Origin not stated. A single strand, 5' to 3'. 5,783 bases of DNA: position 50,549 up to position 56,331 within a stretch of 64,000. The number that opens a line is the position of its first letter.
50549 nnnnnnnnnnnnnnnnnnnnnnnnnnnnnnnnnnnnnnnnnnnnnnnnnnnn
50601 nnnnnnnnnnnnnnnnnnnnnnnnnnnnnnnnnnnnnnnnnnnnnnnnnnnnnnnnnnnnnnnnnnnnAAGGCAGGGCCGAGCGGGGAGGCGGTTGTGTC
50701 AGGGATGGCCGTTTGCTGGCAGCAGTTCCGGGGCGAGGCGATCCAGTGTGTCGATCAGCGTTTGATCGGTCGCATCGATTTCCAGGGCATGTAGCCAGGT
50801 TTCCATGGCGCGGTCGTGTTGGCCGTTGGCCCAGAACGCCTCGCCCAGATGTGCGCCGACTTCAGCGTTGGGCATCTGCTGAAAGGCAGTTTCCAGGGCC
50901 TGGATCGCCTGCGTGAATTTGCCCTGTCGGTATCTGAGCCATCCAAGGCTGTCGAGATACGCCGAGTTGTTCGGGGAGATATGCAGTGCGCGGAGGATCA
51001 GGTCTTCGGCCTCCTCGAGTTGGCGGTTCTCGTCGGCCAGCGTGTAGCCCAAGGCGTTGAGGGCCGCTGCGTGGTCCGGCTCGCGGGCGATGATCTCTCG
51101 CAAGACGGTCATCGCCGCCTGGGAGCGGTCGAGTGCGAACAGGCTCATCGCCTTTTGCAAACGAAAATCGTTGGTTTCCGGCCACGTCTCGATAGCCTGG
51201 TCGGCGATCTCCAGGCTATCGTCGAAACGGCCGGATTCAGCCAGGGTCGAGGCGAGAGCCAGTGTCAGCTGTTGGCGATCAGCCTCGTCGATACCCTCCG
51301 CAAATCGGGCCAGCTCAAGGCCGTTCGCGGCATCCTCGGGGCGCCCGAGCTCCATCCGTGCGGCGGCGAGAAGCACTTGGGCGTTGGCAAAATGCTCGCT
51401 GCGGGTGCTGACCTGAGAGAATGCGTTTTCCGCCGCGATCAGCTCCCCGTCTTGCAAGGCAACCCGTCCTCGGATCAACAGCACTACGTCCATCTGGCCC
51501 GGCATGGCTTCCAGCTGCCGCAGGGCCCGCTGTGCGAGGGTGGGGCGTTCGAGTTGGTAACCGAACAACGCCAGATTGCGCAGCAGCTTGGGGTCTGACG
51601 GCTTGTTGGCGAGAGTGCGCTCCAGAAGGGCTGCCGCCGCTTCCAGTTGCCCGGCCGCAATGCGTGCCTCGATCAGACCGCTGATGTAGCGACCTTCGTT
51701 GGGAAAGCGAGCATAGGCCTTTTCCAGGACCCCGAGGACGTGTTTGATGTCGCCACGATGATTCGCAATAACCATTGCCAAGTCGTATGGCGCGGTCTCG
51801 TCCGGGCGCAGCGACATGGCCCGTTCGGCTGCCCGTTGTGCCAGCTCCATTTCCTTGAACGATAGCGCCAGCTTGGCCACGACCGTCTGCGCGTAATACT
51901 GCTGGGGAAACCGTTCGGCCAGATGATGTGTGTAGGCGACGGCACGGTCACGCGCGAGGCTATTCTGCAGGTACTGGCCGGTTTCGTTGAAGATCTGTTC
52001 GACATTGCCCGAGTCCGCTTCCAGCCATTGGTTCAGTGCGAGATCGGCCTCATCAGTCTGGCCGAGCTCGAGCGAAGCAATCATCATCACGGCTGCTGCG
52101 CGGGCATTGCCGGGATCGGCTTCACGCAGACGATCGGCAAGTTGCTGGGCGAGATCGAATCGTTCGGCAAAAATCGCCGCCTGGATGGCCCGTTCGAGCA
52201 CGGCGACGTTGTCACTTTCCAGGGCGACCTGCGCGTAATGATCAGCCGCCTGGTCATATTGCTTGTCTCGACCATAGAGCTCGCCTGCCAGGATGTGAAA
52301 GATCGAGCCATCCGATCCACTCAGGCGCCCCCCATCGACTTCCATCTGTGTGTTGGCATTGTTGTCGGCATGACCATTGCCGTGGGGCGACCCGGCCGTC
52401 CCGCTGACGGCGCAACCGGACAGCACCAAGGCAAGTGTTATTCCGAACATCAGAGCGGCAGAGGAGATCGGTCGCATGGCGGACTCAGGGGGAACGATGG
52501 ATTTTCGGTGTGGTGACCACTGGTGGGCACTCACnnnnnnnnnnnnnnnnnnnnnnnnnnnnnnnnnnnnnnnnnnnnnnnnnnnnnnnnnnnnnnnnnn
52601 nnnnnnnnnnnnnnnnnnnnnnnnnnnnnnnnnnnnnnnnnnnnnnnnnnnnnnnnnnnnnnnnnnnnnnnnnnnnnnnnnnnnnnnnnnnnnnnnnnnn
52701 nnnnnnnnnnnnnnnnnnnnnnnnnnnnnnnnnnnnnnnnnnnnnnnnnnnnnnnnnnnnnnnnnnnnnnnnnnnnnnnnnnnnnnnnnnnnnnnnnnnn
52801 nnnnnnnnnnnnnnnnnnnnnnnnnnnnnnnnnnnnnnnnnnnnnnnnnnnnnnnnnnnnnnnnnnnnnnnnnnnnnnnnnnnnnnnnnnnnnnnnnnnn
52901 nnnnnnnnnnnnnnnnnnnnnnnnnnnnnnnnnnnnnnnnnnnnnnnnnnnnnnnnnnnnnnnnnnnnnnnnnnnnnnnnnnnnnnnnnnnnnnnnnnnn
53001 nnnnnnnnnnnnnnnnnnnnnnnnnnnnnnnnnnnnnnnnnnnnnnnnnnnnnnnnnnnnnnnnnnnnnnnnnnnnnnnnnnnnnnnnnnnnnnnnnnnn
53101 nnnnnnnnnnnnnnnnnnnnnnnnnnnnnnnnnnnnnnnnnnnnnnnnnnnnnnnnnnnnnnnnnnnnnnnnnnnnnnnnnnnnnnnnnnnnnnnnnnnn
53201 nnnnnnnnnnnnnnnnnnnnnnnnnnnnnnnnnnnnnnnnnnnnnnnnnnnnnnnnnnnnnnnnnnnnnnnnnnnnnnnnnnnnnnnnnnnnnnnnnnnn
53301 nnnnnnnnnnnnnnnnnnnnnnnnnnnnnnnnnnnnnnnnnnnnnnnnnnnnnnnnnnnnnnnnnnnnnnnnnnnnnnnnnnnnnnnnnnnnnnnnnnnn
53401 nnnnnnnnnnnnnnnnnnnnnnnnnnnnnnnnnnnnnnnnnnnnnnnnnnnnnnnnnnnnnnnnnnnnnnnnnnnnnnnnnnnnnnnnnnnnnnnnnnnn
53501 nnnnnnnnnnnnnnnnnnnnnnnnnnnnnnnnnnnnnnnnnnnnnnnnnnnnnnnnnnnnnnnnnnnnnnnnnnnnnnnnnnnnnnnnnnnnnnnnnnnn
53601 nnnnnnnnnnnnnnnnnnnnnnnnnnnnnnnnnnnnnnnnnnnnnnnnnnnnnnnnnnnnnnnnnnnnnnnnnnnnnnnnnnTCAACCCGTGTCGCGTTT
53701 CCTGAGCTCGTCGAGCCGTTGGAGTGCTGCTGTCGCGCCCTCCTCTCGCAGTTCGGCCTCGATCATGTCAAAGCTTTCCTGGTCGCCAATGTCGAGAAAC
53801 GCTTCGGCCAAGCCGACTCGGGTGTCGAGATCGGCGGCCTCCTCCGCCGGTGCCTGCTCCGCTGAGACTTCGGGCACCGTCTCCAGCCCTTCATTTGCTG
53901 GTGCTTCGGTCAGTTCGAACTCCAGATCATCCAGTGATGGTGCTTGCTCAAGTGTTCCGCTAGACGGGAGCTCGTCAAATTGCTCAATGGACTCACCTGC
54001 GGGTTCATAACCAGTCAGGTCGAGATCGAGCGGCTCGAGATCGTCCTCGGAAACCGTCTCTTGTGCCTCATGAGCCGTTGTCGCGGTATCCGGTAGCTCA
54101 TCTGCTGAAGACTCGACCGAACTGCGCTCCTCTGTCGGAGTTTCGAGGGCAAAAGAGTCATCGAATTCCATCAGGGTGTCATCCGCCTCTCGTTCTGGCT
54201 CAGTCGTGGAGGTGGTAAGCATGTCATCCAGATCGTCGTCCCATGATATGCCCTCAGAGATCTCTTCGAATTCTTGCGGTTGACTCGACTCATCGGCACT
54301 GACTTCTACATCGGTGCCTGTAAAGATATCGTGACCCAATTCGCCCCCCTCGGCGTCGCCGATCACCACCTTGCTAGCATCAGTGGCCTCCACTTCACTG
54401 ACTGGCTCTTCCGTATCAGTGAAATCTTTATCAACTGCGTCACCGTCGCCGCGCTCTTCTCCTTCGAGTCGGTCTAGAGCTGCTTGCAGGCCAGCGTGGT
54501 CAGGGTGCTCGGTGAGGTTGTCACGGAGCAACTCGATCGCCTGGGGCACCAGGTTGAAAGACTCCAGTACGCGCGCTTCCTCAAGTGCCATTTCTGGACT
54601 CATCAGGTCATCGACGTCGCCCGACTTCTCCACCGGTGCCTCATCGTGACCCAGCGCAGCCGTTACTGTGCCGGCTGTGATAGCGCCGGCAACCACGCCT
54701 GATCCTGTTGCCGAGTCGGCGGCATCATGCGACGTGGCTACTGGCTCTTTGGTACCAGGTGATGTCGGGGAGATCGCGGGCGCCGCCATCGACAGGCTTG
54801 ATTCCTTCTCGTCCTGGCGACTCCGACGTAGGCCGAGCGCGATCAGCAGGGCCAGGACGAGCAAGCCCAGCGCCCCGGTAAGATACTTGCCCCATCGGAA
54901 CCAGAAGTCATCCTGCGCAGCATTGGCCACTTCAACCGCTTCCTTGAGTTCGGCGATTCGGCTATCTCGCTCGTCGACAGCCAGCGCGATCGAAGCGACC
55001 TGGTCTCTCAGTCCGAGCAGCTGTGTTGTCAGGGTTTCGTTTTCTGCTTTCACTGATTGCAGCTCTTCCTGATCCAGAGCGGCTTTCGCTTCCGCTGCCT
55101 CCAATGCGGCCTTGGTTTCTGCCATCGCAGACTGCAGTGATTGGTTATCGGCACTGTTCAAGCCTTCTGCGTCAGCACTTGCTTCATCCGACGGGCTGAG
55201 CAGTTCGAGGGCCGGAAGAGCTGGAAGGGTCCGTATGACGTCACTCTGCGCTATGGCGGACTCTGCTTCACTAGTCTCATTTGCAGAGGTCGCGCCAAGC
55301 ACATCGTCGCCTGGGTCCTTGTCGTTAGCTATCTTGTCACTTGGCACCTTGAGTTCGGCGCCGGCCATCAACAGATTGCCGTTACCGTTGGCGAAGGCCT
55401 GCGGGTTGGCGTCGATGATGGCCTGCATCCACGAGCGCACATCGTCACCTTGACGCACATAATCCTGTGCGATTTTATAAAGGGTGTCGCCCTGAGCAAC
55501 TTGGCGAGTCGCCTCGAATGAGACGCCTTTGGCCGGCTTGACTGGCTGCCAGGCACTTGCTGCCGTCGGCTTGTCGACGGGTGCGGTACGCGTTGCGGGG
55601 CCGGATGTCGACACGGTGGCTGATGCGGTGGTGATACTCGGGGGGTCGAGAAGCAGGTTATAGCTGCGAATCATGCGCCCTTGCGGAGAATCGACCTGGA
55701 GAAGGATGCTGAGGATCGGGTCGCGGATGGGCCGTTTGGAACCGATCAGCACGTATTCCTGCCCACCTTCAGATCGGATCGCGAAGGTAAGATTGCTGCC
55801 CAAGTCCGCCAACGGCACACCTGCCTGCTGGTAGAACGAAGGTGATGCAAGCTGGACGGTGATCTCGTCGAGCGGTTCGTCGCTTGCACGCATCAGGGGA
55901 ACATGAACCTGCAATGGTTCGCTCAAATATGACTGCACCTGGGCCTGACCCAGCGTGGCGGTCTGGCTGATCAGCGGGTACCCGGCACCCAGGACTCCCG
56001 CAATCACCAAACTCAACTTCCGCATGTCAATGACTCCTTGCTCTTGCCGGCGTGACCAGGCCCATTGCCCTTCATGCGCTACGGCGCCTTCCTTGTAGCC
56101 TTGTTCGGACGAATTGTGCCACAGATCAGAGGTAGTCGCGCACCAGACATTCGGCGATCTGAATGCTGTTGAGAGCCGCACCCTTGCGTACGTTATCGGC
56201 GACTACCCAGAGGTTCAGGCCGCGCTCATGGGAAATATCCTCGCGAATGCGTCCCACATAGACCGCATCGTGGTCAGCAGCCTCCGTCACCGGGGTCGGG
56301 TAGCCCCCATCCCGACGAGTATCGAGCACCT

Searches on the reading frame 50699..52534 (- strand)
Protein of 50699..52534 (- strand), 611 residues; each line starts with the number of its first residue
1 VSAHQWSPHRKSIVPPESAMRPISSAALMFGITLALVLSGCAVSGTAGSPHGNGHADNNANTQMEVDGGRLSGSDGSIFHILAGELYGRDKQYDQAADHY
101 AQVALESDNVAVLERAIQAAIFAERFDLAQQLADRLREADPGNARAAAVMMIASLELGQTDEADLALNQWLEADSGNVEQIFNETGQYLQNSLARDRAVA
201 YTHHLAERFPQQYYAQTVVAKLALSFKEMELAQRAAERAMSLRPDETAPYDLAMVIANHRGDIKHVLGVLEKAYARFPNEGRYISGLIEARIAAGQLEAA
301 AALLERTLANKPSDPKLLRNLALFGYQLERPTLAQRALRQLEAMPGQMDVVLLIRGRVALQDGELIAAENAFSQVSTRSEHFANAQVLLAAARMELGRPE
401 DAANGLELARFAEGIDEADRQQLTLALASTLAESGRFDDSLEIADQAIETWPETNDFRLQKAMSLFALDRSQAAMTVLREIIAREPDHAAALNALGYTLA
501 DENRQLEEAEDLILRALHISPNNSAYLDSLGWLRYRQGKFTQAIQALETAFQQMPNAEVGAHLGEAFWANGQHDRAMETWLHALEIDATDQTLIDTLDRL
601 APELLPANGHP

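Call 9: search_protein_families(library=ncbifam, proteins=[window:50699-52534:-], max_evalue=0.00001)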
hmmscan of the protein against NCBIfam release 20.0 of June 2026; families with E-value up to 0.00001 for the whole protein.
window:50699-52534:- (611 aa): 15 families
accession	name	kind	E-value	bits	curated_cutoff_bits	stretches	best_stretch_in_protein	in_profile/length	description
TIGR02917.1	PEP_TPR_lipo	equivalog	8.6e-39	133.1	312.2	3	410-578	725-892/899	XrtA/PEP-CTERM system TPR-repeat protein PrsT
NF040959.1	MamA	equivalog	4e-20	72.1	200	1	421-539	71-188/204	magnetosome protein MamA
NF033920.0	C39_PA2778_fam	equivalog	2.2e-16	60.1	150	1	420-520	155-254/255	PA2778 family cysteine peptidase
NF052415.1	T3SS_chap_SctY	equivalog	2e-14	54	70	0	487-582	4-102/106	type III secretion apparatus assembly chaperone SctY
TIGR02521.1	type_IV_pilW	equivalog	2.7e-14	53.3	154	1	454-592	30-170/234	type IV pilus biogenesis/stability protein PilW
TIGR03939.1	PGA_TPR_OMP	equivalog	1.8e-12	46.4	366.65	0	426-527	91-191/800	poly-beta-1,6 N-acetyl-D-glucosamine export porin PgaA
NF033762.1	social_mot_Tgl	equivalog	8.7e-10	38.4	225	1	471-579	47-158/252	social motility TPR repeat lipoprotein Tgl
NF052400.1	M48_BAM_BepA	equivalog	1.5e-09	37.2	570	1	450-589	264-406/483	beta-barrel assembly-enhancing protease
TIGR00540.1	TPR_hemY_coli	hypoth_equivalog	7.3e-09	34.9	142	1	329-580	131-382/385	heme biosynthesis-associated TPR protein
NF047371.1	FlcA_CTERM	equivalog_domain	1.7e-07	30.1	300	0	457-578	406-528/646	periplasmic flagellar collar protein FlcA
TIGR02552.1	LcrH_SycD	equivalog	2.1e-07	30.7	104.8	0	495-591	24-120/136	SycD/LcrH family type III secretion system chaperone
TIGR02795.1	tol_pal_ybgF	equivalog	3.8e-07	30.7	90.1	0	535-586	13-68/119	tol-pal system protein YbgF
NF007302.0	PRK09782.1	equivalog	5.9e-07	27.8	1223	0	227-340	593-705/990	phage receptor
NF052312.1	T9SS_PorW_SprE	equivalog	1.5e-06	27.2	250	1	348-557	103-323/716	type IX secretion system periplasmic lipoprotein PorW/SprE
NF008520.0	PRK11447.1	equivalog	6.3e-06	24.3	858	0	113-357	464-717/1157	cellulose synthase complex outer membrane protein BcsC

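Call 10: find_encoding_contigs(protein=window:50699-52534:-, flank=10000, max_places=6)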
Protein window:50699-52534:- (611 aa): no gene with exactly this product is on record in the collection.

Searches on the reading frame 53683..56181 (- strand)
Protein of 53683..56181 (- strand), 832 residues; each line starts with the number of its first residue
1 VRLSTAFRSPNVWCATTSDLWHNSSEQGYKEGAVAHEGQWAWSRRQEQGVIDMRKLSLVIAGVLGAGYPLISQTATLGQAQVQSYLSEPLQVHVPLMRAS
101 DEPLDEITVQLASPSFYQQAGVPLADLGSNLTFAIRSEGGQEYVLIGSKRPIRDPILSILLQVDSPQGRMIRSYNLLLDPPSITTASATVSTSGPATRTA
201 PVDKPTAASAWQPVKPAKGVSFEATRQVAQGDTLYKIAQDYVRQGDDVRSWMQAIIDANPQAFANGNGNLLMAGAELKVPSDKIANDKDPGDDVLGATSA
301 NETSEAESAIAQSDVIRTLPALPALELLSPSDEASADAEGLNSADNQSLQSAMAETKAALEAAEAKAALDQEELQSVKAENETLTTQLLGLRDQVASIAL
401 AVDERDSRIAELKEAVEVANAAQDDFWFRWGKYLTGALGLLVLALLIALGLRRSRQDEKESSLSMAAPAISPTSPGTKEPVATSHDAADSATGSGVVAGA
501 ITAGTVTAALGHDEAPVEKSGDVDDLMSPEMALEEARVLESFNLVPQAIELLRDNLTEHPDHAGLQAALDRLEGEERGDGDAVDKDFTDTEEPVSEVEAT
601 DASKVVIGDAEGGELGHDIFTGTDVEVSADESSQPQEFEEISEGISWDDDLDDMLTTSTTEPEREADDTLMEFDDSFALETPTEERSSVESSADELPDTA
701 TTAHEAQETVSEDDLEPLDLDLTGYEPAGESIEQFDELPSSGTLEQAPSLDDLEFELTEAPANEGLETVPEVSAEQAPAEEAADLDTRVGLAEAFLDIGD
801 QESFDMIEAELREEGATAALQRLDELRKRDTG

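Call 9: search_protein_families(library=ncbifam, proteins=[window:53683-56181:-], max_evalue=0.00001)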
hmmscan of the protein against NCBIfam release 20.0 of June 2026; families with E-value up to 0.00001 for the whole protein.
window:53683-56181:- (832 aa): 1 family
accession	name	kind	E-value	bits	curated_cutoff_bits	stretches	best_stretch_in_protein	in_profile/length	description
TIGR03505.1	FimV_core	subfamily_domain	4.3e-11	42.5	43.45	1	232-284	1-54/74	FimV/HubP family polar landmark protein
